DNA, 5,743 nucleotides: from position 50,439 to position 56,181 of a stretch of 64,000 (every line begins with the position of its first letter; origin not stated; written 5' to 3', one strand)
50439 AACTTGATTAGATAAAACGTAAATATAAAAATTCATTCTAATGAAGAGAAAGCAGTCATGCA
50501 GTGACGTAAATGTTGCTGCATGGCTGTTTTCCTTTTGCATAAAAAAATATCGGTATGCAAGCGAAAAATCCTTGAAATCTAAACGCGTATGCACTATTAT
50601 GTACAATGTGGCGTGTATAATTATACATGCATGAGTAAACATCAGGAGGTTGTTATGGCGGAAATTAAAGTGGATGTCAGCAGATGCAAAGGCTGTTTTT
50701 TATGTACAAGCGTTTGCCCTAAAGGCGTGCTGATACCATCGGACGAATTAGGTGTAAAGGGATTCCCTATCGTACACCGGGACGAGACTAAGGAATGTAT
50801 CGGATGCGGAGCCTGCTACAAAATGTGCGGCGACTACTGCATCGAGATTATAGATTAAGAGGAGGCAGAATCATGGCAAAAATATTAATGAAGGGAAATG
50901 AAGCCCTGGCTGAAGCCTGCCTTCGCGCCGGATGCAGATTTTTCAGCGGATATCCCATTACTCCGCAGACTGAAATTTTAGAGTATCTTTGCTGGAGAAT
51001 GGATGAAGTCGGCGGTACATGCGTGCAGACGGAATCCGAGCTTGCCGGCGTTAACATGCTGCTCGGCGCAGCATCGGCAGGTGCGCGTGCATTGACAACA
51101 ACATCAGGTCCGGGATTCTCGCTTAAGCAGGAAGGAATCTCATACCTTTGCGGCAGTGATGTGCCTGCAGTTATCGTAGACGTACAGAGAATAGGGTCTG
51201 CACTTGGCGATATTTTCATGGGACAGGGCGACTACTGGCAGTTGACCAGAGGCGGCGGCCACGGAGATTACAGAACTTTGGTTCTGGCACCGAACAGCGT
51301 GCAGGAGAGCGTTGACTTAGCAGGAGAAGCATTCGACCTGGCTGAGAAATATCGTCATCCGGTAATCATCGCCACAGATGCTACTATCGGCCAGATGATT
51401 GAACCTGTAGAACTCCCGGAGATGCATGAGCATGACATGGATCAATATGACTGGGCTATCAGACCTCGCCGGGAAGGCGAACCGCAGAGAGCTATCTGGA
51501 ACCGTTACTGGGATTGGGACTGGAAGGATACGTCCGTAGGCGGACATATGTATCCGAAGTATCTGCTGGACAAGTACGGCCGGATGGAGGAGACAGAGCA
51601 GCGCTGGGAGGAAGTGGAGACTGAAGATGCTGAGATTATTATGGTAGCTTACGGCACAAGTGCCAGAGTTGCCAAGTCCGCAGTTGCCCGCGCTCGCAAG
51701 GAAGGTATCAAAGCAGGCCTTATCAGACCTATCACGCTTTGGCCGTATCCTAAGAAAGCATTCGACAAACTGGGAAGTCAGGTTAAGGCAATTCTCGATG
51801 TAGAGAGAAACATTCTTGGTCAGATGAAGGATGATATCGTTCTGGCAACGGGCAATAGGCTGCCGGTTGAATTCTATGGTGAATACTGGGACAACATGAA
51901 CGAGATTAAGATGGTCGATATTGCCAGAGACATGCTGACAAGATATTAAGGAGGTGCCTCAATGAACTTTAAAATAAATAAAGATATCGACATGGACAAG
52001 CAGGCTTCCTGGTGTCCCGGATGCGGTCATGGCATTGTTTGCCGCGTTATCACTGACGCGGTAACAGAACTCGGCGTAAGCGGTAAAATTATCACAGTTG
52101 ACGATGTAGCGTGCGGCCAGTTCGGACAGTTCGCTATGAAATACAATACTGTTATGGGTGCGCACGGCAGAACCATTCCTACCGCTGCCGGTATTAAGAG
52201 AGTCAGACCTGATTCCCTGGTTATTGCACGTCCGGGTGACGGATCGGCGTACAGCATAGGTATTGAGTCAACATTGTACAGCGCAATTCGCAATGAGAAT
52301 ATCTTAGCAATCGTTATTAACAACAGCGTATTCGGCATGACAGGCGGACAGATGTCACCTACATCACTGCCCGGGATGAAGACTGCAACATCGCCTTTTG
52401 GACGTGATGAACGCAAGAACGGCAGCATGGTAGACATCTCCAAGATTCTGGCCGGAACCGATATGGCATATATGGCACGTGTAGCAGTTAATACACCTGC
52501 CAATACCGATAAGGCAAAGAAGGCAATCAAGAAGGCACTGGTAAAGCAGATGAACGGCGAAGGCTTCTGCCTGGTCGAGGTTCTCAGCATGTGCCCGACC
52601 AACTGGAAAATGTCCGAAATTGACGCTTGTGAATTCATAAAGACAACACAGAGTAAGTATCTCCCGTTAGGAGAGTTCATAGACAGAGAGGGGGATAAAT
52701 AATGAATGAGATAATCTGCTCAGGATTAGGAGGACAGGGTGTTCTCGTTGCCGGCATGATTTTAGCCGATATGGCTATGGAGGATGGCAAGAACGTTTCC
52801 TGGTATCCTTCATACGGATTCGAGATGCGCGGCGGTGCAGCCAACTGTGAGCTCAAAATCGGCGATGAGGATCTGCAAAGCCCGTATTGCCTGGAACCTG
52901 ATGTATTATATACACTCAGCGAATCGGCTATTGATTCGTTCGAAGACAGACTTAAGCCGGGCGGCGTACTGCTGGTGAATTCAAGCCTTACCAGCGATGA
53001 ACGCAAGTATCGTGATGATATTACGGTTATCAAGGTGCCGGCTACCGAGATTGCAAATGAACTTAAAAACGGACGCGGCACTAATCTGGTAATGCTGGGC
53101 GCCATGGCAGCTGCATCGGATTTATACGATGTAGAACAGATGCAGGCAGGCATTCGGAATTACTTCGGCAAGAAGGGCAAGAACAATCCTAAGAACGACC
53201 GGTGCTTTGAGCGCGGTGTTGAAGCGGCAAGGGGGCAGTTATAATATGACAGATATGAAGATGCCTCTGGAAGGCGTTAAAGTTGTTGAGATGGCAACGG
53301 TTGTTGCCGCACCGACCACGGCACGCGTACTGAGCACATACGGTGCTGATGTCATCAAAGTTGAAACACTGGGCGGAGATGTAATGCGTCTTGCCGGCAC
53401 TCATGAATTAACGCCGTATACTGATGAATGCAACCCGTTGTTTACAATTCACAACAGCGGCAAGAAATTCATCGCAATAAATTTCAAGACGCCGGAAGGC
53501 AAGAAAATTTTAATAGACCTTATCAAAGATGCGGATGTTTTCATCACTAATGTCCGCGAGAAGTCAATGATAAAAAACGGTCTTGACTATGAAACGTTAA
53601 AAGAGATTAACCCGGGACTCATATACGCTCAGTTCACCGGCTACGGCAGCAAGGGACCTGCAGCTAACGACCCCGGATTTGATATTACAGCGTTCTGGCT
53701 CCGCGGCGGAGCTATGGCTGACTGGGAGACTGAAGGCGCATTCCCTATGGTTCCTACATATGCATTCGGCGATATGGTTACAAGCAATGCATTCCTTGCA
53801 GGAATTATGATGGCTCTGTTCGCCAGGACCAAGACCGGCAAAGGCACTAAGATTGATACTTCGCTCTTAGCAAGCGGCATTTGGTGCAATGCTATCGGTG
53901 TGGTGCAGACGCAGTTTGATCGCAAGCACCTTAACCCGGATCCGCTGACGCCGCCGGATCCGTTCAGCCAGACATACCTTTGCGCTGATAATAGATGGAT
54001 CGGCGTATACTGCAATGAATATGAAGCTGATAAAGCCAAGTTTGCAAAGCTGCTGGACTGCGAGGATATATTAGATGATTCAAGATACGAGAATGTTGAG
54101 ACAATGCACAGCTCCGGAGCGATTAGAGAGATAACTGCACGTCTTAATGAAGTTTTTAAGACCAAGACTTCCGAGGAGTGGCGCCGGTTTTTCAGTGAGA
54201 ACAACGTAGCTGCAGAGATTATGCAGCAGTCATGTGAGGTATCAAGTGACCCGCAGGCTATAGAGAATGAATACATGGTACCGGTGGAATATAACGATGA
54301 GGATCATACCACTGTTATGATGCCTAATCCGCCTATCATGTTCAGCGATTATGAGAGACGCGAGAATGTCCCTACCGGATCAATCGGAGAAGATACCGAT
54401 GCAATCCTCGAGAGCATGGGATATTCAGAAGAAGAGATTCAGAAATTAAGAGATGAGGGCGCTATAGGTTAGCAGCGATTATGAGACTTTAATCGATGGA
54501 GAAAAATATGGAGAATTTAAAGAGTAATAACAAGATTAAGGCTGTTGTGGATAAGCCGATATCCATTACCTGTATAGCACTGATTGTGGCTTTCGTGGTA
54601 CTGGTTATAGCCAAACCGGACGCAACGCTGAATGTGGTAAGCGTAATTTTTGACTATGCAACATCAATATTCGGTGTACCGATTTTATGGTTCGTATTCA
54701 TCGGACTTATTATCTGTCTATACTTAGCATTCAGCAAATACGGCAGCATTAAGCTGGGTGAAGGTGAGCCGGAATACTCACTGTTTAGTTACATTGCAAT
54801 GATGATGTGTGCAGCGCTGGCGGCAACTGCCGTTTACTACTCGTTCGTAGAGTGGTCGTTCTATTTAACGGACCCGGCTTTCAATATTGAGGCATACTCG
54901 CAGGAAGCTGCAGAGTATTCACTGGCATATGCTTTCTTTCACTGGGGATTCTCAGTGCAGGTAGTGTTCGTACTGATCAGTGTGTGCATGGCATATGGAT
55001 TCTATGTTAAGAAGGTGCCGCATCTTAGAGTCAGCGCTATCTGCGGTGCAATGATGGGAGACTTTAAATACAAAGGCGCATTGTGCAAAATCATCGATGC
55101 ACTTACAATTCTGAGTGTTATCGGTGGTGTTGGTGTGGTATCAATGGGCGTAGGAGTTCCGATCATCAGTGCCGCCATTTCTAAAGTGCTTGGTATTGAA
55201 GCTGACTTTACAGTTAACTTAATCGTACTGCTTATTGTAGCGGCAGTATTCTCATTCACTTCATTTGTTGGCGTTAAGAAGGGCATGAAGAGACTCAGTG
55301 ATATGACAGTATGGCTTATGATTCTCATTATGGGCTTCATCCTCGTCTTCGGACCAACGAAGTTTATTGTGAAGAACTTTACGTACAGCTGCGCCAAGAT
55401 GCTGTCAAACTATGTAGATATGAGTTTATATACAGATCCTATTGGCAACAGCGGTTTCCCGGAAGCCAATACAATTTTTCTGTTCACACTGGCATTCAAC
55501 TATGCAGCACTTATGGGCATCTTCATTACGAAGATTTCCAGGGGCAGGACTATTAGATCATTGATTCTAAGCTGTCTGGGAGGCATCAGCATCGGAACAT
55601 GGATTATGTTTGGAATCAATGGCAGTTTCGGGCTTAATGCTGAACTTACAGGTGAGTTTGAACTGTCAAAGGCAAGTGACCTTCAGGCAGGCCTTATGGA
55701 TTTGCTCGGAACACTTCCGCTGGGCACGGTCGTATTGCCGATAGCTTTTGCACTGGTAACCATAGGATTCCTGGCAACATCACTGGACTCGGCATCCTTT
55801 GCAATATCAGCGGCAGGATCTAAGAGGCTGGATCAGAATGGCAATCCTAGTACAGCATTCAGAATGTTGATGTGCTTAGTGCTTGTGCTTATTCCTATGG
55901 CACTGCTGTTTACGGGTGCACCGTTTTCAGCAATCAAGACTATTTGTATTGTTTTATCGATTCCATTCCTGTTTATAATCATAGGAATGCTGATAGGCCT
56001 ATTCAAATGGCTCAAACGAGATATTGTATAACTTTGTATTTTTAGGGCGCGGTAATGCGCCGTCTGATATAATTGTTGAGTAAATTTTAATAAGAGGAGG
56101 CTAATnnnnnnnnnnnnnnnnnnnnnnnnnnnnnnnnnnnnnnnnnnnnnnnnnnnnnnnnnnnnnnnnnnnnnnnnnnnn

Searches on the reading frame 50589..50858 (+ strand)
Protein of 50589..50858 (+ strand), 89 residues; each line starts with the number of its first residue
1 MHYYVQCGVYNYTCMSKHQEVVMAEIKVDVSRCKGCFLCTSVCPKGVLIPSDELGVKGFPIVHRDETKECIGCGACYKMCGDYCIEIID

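Call 11: search_protein_families(library=pfam, proteins=[window:50589-50858:+])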
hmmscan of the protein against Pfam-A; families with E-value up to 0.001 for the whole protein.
window:50589-50858:+ (89 aa): 10 families
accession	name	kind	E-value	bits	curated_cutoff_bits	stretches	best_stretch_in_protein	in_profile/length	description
PF13187.11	Fer4_9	-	1.5e-08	35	27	1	32-82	1-49/52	4Fe-4S dicluster domain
PF14697.11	Fer4_21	-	2.7e-08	34.3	35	1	5-44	9-52/59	4Fe-4S dicluster domain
PF00037.32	Fer4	-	1.9e-07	31.1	21.1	1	26-48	1-23/24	4Fe-4S binding domain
PF13237.11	Fer4_10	-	2.8e-07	30.8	25.5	1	26-80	2-52/53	4Fe-4S dicluster domain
PF12797.12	Fer4_2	-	9.9e-07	28.8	24.5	1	26-44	3-21/22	4Fe-4S binding domain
PF12838.12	Fer4_7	-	3.9e-06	27.7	27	0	7-47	12-52/52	4Fe-4S dicluster domain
PF12837.12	Fer4_6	-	6.8e-06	26.2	25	1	26-48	2-24/24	4Fe-4S binding domain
PF13183.11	Fer4_8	-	0.00019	22.3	27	0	24-47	45-68/68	4Fe-4S dicluster domain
PF25160.1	LdpA_Fe-S-bd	-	0.00019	21.6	27.6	0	25-47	20-42/49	LdpA Fe-S cluster-binding domain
PF13459.11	Fer4_15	-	0.0002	22.4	22.4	0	26-47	1-22/66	4Fe-4S single cluster domain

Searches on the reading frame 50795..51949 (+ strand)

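Call 11: search_protein_families(library=pfam, proteins=[window:50795-51949:+])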
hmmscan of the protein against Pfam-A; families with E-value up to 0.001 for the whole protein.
window:50795-51949:+ (384 aa): 3 families
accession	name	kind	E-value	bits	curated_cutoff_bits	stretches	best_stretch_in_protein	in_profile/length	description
PF01855.24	POR_N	-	2e-48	165.6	27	1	40-215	1-176/231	Pyruvate flavodoxin/ferredoxin oxidoreductase, thiamine diP-bdg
PF17147.9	PFOR_II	-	5e-21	75.4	27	1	279-362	1-90/102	Pyruvate:ferredoxin oxidoreductase core domain II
PF02780.25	Transketolase_C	-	1.5e-06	28.6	25.9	1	274-337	5-68/124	Transketolase, C-terminal domain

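Call 35: search_protein_families(library=ncbifam, max_evalue=1e-10, proteins=[window:50795-51949:+])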
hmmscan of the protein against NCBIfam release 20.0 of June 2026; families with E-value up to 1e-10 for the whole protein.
window:50795-51949:+ (384 aa): 12 families
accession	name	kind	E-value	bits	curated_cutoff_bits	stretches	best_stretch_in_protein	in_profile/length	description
NF005507.0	PRK07119.1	subfamily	1.7e-130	434.9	399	1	27-371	2-338/352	3-methyl-2-oxobutanoate dehydrogenase subunit VorB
NF006412.0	PRK08659.1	equivalog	4.6e-88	296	411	2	28-214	4-190/378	2-oxoacid:acceptor oxidoreductase subunit alpha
TIGR03710.1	OAFO_sf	subfamily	5.1e-74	249.8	482.75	2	28-221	192-386/561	2-oxoacid:acceptor oxidoreductase subunit alpha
NF007206.0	PRK09627.1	equivalog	2.6e-68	230.7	579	2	28-214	2-188/375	2-oxoglutarate synthase subunit alpha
NF041170.1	Oxoac_fdxalpha_Archa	equivalog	1.5e-47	162.3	800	1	28-217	234-434/636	2-oxoacid:ferredoxin oxidoreductase subunit alpha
NF040682.1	PorA_Arch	equivalog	4.4e-29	101.6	550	1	30-212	4-185/387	pyruvate synthase subunit PorA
NF006233.0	PRK08367.1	equivalog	3.1e-26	92.1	625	1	29-341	4-324/394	pyruvate ferredoxin oxidoreductase subunit alpha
NF007201.0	PRK09622.1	equivalog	8.6e-26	90.8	590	1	32-198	13-177/405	2-oxoacid:ferredoxin oxidoreductase subunit alpha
NF045764.1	PhenlGlyoxDHPadG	equivalog_domain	1.3e-23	83.2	700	1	29-212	2-184/398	NADH-dependent phenylglyoxylate dehydrogenase subunit alpha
NF006232.0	PRK08366.1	equivalog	2.7e-23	82.3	646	1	29-198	7-172/394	2-ketoisovalerate ferredoxin oxidoreductase subunit alpha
TIGR03336.1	IOR_alpha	equivalog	1.7e-19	69.6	650.9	1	29-363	2-312/595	indolepyruvate ferredoxin oxidoreductase subunit alpha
NF045791.1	OxalOxredalpha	equivalog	3.5e-16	59.3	500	0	31-136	6-113/395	oxalate oxidoreductase subunit alpha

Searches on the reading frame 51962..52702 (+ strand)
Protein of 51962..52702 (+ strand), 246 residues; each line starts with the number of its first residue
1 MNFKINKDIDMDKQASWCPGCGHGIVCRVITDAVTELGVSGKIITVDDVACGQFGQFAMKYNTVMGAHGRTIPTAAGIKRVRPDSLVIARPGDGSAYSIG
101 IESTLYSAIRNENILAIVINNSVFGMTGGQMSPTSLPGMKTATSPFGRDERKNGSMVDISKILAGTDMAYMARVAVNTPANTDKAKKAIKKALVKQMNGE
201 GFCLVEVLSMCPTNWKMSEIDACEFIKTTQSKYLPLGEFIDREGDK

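Call 11: search_protein_families(library=pfam, proteins=[window:51962-52702:+])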
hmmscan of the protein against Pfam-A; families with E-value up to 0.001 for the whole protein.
window:51962-52702:+ (246 aa): 1 family
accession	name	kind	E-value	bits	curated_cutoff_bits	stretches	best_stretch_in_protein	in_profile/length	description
PF02775.26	TPP_enzyme_C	-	7.6e-21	74.9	21.9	1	62-207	24-151/151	Thiamine pyrophosphate enzyme, C-terminal TPP binding domain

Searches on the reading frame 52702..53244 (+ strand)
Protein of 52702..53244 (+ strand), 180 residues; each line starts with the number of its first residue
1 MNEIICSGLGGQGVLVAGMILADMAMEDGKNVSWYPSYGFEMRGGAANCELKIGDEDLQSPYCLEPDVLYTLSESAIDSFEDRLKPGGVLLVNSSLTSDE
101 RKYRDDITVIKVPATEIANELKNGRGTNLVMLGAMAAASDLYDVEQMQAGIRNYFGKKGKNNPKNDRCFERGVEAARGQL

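Call 11: search_protein_families(library=pfam, proteins=[window:52702-53244:+])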
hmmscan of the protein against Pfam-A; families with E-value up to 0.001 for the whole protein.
window:52702-53244:+ (180 aa): 1 family
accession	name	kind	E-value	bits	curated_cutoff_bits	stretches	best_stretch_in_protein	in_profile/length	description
PF01558.24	POR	-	1.8e-43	149.1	27.4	1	10-174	1-173/173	Pyruvate ferredoxin/flavodoxin oxidoreductase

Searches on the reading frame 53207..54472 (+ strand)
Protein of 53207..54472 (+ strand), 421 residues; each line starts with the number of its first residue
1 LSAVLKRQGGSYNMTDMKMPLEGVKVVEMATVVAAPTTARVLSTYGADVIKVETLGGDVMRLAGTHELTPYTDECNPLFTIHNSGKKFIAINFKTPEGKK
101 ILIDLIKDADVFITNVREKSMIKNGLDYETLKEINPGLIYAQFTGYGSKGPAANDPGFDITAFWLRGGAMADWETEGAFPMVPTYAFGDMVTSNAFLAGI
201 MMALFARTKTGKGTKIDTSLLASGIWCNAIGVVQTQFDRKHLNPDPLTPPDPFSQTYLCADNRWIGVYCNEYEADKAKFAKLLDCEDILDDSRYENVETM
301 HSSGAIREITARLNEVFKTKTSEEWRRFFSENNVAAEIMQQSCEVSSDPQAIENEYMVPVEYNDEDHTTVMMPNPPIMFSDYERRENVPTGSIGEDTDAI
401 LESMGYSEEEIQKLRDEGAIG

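Call 11: search_protein_families(library=pfam, proteins=[window:53207-54472:+])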
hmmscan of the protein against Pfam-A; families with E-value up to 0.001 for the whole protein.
window:53207-54472:+ (421 aa): 1 family
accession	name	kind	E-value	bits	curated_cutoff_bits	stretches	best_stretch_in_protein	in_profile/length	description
PF02515.22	CoA_transf_3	-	3.4e-81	273.6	23.3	1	21-396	1-365/366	CoA-transferase family III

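Call 35: search_protein_families(library=ncbifam, max_evalue=1e-10, proteins=[window:53207-54472:+])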
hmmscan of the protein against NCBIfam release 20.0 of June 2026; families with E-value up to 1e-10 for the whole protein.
window:53207-54472:+ (421 aa): 7 families
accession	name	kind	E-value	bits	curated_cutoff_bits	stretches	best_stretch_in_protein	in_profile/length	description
NF003809.0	PRK05398.1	subfamily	3e-51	174.3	442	1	17-221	1-201/416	formyl-CoA transferase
TIGR03253.1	oxalate_frc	equivalog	1.1e-48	166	504.2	1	19-220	2-199/416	formyl-CoA transferase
NF052585.1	SucGlutTfsCaiB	equivalog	2.7e-44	151.3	750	1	16-407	3-391/394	succinate--glutarate CoA-transferase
NF008511.0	PRK11430.1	equivalog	4.6e-39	134.6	522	1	16-391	5-365/381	CoA:oxalate CoA-transferase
NF041294.1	Scnl_mescCoAtase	equivalog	1.2e-35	123.3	700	1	21-386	4-365/381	succinyl-CoA:mesaconate CoA-transferase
NF002914.1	PRK03525.1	equivalog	2e-34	119.2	413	1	20-420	9-397/400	L-carnitine CoA-transferase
TIGR04253.1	mesacon_CoA_iso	equivalog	2.4e-20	72.9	725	0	21-152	3-131/403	2-methylfumaryl-CoA isomerase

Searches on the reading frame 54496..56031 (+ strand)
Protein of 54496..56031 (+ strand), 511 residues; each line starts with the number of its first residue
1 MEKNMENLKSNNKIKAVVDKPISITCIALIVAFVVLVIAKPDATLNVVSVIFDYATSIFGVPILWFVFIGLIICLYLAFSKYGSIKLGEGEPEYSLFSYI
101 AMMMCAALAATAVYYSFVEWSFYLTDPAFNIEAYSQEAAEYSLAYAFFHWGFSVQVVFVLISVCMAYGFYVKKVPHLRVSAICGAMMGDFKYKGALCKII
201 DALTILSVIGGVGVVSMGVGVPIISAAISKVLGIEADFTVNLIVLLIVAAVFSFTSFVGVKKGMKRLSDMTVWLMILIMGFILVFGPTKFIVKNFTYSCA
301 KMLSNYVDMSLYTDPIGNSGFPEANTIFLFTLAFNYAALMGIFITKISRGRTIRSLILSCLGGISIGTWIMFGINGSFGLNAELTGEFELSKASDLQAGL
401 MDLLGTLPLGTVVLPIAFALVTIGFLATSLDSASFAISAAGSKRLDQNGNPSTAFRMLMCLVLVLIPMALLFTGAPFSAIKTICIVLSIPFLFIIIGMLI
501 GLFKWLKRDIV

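Call 11: search_protein_families(library=pfam, proteins=[window:54496-56031:+])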
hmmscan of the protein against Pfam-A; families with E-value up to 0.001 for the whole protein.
window:54496-56031:+ (511 aa): 1 family
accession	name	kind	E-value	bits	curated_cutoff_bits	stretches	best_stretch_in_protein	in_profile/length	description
PF02028.23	BCCT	-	2.2e-115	386.4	27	1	24-509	3-485/485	BCCT, betaine/carnitine/choline family transporter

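Call 35: search_protein_families(library=ncbifam, max_evalue=1e-10, proteins=[window:54496-56031:+])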
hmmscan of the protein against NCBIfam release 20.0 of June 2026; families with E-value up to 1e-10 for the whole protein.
window:54496-56031:+ (511 aa): 5 families
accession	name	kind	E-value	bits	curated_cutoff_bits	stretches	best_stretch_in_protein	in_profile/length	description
NF007412.0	PRK09950.1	equivalog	2.9e-118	395.7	647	1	17-509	7-499/536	BCCT family transporter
TIGR00842.1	bcct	subfamily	2.4e-102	343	407.55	1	64-509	5-452/452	BCCT family transporter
NF002887.1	PRK03356.1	equivalog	3.2e-97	326.3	541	1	11-504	2-494/497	L-carnitine/gamma-butyrobetaine antiporter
NF047988.1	betaine_BCCT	equivalog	4.2e-85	286.1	650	1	24-507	4-482/483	glycine betaine uptake BCCT transporter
NF007399.1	PRK09928.1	subfamily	6.2e-51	173.2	695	1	12-507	5-499/675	choline BCCT transporter BetT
